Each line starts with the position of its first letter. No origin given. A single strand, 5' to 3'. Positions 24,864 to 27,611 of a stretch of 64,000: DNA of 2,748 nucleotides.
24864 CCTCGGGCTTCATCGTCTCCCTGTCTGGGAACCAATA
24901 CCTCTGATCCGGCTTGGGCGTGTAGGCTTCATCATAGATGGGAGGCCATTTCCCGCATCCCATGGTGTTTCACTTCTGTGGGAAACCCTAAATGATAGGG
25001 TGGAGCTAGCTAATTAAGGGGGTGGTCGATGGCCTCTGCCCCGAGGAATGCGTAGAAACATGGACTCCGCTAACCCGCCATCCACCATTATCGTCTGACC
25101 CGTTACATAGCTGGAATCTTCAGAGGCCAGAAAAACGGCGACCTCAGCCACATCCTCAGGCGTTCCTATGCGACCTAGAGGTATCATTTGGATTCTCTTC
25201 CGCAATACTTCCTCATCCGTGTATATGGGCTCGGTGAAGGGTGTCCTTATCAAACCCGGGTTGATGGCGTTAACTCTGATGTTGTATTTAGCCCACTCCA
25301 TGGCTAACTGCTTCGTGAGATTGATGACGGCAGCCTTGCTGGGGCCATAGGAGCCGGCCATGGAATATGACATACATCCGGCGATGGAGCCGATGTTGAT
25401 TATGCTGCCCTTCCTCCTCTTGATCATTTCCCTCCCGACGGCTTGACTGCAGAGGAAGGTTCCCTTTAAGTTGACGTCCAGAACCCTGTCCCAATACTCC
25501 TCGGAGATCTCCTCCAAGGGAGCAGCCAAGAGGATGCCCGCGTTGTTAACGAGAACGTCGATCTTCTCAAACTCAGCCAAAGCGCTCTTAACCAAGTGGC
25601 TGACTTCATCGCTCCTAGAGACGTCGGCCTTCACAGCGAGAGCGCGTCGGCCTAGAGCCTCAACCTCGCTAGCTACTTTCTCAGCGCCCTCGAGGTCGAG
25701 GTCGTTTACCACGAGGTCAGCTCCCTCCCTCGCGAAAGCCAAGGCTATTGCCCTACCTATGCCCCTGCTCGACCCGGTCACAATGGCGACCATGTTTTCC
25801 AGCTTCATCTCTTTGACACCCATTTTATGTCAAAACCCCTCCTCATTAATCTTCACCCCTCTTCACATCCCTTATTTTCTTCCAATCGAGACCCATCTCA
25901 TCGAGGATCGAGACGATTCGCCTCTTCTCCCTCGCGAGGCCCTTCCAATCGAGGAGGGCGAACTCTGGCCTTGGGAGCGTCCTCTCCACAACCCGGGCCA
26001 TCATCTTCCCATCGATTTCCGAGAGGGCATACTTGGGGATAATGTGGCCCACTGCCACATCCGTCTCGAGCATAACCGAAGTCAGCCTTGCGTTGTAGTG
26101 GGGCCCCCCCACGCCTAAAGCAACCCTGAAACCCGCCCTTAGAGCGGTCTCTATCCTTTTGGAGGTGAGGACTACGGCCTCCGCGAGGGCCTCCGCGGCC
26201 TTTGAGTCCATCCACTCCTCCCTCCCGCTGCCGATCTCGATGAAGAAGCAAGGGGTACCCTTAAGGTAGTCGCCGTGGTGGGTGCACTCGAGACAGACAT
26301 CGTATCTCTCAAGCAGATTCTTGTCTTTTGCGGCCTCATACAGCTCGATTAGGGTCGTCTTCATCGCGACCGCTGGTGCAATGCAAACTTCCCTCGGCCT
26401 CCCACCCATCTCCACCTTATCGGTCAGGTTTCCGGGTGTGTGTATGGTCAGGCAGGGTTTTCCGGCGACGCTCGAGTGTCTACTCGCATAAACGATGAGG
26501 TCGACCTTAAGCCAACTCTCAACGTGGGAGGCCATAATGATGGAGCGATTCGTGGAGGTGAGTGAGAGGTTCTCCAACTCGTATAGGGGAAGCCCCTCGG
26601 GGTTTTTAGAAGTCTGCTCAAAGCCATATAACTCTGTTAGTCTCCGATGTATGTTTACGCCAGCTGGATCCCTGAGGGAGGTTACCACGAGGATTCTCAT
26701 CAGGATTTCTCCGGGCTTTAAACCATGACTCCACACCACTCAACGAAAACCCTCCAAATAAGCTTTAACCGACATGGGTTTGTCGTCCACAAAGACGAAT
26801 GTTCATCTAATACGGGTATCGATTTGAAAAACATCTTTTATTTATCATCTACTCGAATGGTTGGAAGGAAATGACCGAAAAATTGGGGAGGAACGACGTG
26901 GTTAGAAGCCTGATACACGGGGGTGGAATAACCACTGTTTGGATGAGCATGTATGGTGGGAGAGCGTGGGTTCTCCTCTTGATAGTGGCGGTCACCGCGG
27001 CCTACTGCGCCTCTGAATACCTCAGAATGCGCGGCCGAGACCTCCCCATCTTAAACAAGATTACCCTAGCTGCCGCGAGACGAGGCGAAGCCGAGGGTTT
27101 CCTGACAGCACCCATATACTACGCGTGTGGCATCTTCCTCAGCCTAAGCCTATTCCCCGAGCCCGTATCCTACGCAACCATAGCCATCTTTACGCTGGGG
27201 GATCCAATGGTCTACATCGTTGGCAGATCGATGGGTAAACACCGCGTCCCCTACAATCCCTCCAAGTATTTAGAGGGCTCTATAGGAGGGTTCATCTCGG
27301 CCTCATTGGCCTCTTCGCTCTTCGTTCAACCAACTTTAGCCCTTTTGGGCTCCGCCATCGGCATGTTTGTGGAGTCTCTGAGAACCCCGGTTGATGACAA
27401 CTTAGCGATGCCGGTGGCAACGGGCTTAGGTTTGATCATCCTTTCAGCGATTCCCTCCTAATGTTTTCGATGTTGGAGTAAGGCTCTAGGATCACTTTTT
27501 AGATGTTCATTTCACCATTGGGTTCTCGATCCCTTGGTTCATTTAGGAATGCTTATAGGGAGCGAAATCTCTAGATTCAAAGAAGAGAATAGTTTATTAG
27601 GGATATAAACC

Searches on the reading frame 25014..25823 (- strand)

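Call 28: search_protein_families(library=pfam, proteins=[window:25014-25823:-], max_evalue=0.001)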
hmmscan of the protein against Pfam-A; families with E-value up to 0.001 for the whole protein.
window:25014-25823:- (269 aa): 4 families
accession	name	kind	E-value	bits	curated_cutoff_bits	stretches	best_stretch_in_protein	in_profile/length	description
PF13561.12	adh_short_C2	-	1.3e-76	257.8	27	1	19-251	5-235/236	Enoyl-(Acyl carrier protein) reductase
PF00106.31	adh_short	-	2.5e-64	216.8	26.6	1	12-204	2-194/195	short chain dehydrogenase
PF08659.16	KR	-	7.5e-14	52.5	22.6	1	14-165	4-155/180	KR domain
PF23441.1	SDR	-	6.8e-05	22.8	27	1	86-251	89-255/258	SDR-like rossmann domain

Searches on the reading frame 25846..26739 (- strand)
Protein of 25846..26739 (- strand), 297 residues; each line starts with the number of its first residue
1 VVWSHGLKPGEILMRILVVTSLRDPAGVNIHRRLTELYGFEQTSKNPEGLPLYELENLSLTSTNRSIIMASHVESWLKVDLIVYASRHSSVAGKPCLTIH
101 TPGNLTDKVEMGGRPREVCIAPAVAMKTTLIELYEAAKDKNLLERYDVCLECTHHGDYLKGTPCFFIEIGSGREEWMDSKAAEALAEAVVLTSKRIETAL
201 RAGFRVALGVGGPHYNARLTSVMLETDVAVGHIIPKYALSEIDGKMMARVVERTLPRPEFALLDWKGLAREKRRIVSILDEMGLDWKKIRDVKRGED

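Call 28: search_protein_families(library=pfam, proteins=[window:25846-26739:-], max_evalue=0.001)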
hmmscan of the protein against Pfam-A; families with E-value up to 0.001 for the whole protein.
window:25846-26739:- (297 aa): 1 family
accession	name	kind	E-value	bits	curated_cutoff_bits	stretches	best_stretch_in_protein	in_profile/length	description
PF04414.18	tRNA_deacylase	-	2.1e-59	200.9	33.6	1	78-286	4-204/205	D-aminoacyl-tRNA deacylase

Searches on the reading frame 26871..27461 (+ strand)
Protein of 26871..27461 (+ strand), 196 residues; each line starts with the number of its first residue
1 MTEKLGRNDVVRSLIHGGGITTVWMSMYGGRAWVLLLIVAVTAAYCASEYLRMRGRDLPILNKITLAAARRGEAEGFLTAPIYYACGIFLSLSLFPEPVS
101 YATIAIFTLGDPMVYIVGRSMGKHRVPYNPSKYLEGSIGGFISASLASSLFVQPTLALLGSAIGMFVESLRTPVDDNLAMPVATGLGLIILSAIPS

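Call 28: search_protein_families(library=pfam, proteins=[window:26871-27461:+], max_evalue=0.001)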
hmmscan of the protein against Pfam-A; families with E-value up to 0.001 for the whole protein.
window:26871-27461:+ (196 aa): 1 family
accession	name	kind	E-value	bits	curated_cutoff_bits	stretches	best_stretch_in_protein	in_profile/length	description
PF01148.25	CTP_transf_1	-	5.4e-09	36.7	24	1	105-156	141-194/264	Cytidylyltransferase family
